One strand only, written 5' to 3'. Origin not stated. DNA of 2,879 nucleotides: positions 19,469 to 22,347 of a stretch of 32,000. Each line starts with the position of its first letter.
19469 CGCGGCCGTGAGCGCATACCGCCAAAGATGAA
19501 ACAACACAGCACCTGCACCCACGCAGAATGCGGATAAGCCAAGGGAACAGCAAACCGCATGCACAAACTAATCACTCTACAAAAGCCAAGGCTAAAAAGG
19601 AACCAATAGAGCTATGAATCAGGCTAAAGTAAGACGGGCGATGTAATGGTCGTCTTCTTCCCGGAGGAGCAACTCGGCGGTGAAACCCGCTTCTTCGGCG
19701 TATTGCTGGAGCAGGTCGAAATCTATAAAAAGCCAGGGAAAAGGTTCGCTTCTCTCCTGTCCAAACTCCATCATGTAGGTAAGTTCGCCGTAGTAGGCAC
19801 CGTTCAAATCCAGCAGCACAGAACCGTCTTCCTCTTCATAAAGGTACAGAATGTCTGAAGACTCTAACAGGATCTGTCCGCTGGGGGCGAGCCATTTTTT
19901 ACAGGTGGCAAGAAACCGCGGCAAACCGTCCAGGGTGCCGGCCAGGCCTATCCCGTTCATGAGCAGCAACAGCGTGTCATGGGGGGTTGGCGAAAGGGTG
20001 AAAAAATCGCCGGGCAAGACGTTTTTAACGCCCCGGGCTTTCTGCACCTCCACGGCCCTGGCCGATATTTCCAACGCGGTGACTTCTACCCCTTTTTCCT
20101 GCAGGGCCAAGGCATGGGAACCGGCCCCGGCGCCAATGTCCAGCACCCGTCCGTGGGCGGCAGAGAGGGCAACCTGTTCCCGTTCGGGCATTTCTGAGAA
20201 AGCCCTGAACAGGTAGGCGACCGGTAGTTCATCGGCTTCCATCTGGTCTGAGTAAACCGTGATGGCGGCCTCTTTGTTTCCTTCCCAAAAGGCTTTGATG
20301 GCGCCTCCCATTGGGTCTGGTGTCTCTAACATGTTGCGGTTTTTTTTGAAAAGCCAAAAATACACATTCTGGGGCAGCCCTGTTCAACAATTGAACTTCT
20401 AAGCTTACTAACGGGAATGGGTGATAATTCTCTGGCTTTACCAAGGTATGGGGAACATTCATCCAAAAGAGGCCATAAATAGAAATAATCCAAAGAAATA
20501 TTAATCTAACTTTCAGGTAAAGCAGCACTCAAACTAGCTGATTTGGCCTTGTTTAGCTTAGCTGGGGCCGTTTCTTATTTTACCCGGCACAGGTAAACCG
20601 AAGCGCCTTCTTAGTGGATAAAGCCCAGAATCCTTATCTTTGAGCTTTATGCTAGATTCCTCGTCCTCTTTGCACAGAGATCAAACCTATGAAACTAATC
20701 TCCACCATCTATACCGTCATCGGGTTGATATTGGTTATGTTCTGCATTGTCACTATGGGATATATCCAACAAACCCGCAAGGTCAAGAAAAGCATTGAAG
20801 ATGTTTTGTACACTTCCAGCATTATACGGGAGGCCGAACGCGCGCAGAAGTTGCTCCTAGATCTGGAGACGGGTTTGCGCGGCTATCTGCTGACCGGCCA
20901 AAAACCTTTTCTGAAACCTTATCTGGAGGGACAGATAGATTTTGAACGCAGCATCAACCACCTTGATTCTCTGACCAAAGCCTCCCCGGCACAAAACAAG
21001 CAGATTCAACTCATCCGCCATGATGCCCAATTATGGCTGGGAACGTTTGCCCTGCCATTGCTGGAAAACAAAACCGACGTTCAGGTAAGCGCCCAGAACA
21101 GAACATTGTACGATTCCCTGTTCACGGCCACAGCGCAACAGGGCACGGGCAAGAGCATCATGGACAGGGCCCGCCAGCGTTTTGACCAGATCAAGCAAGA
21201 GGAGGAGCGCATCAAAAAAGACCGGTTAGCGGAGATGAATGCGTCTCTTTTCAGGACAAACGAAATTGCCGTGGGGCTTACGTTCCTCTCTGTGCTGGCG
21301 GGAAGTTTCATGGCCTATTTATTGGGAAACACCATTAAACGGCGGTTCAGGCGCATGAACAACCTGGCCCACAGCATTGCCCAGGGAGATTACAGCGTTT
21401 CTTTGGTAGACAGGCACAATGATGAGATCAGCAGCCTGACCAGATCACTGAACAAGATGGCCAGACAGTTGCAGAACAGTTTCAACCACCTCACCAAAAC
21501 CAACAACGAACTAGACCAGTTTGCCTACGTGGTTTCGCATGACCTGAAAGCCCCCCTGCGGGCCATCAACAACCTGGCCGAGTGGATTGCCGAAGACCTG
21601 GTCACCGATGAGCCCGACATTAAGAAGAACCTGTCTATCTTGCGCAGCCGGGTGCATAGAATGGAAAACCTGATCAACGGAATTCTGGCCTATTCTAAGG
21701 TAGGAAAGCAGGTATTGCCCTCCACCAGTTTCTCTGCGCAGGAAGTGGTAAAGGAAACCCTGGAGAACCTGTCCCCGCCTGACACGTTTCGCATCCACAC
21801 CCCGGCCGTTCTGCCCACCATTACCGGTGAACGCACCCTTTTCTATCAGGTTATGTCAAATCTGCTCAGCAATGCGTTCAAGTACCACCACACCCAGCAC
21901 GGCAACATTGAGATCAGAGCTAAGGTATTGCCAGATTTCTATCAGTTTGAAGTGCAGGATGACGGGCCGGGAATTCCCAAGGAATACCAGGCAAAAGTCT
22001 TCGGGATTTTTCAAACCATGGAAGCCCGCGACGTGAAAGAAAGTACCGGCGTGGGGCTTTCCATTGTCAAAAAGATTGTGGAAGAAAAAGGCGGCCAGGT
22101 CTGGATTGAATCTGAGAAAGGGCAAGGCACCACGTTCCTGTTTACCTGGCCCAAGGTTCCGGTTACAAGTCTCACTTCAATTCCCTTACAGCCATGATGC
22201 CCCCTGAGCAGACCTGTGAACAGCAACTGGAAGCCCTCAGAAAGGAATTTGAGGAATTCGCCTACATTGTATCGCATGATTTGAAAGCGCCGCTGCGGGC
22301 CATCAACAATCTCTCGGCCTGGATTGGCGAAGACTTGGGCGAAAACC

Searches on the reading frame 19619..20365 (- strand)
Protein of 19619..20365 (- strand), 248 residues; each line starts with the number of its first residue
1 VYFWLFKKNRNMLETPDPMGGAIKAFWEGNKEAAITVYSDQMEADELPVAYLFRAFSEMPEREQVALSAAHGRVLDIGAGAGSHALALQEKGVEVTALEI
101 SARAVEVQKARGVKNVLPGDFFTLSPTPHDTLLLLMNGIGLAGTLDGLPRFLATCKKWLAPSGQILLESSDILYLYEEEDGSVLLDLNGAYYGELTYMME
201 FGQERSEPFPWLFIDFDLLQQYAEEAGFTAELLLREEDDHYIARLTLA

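Call 90: search_protein_families(library=pfam, proteins=[window:19619-20365:-], max_evalue=0.00001)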
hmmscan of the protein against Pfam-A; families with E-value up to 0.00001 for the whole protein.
window:19619-20365:- (248 aa): 3 families
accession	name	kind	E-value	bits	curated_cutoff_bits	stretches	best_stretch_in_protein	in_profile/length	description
PF13489.12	Methyltransf_23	-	1.2e-08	35.3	27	1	68-229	20-160/164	Methyltransferase domain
PF08241.18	Methyltransf_11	-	3.4e-07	31.2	21.2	1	75-166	1-94/95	Methyltransferase domain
PF13649.12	Methyltransf_25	-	8e-07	30.1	27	1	74-163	1-97/97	Methyltransferase domain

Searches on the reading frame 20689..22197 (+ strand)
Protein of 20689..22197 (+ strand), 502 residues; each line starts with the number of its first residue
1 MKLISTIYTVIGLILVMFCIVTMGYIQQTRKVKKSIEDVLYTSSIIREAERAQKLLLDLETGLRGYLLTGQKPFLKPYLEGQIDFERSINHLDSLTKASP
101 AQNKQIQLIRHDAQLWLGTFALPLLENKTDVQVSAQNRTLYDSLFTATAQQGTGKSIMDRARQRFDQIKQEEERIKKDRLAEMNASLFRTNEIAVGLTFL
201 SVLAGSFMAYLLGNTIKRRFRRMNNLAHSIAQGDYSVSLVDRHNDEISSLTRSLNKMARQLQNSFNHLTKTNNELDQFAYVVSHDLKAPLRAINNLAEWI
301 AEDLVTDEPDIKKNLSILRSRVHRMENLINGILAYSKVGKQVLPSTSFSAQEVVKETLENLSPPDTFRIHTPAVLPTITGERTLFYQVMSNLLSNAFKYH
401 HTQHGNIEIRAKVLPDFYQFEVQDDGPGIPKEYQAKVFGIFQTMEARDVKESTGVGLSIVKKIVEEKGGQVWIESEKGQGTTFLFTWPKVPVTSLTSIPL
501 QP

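Call 90: search_protein_families(library=pfam, proteins=[window:20689-22197:+], max_evalue=0.00001)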
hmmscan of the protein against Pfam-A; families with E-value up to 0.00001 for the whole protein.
window:20689-22197:+ (502 aa): 4 families
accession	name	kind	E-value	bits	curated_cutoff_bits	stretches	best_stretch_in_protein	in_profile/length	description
PF02518.31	HATPase_c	-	7.4e-28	97.7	26.4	1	382-489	3-109/111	Histidine kinase-, DNA gyrase B-, and HSP90-like ATPase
PF05227.19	CHASE3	-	8.7e-24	84.4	28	1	38-181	4-137/138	CHASE3 domain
PF00512.31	HisKA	-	7.3e-11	42.4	26.9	1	275-338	2-63/66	His Kinase A (phospho-acceptor) domain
PF00672.30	HAMP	-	8.2e-10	39.3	25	1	211-262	1-52/53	HAMP domain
